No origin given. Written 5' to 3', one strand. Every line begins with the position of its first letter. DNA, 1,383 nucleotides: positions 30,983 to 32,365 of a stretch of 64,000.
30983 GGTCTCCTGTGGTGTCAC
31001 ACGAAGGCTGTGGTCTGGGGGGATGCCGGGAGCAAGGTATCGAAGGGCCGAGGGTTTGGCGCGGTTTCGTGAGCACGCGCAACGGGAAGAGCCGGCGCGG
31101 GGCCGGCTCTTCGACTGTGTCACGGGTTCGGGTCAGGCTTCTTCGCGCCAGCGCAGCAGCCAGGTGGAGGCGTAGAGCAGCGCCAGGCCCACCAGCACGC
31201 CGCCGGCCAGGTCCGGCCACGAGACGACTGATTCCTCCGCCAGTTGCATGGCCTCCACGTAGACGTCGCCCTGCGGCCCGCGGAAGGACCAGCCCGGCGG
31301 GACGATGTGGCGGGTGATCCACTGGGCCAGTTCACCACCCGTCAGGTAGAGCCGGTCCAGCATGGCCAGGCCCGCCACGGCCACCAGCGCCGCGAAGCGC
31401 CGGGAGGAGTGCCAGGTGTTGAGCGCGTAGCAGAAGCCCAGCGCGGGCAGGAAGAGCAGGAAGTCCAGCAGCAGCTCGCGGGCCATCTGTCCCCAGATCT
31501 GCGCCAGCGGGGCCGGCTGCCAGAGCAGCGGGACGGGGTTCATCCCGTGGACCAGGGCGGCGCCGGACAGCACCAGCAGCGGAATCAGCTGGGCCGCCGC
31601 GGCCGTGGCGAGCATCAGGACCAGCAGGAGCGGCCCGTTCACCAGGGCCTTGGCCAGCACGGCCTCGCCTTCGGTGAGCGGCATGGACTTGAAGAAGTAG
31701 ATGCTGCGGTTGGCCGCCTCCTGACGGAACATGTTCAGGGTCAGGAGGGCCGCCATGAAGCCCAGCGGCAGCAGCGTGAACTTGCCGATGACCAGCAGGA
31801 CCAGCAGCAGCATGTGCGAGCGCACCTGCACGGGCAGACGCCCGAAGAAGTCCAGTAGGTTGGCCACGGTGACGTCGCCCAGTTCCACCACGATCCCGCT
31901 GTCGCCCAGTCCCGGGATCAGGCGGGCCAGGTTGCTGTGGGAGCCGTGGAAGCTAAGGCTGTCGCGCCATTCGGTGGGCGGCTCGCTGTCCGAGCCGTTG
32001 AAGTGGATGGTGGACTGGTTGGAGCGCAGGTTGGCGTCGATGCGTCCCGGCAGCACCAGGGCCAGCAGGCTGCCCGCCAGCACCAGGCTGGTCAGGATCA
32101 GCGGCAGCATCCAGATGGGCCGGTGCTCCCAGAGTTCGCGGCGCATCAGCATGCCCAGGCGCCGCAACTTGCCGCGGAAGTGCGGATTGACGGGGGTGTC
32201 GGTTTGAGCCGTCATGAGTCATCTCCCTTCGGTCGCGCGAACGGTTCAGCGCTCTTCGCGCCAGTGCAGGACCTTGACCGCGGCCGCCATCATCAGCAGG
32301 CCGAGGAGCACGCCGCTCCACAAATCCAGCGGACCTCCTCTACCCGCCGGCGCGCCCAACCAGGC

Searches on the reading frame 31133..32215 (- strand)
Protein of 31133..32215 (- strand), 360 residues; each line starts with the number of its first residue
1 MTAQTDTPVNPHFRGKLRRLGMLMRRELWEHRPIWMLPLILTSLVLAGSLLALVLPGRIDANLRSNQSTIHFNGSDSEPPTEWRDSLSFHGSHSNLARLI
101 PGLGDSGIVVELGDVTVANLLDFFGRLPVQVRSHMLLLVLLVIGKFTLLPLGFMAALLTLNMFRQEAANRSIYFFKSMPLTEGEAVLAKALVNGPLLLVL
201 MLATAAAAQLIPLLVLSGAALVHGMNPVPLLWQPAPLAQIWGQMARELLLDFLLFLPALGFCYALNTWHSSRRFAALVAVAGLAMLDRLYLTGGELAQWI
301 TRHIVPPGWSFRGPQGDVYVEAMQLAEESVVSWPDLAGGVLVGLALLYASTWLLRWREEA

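Call 14: search_protein_families(library=pfam, proteins=[window:31133-32215:-], max_evalue=0.001)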
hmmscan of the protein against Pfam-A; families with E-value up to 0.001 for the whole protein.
window:31133-32215:- (360 aa): 1 family
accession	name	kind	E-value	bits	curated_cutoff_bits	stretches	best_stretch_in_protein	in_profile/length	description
PF12679.13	ABC2_membrane_2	-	0.00039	20.2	27.2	1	134-213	72-140/283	ABC-2 family transporter protein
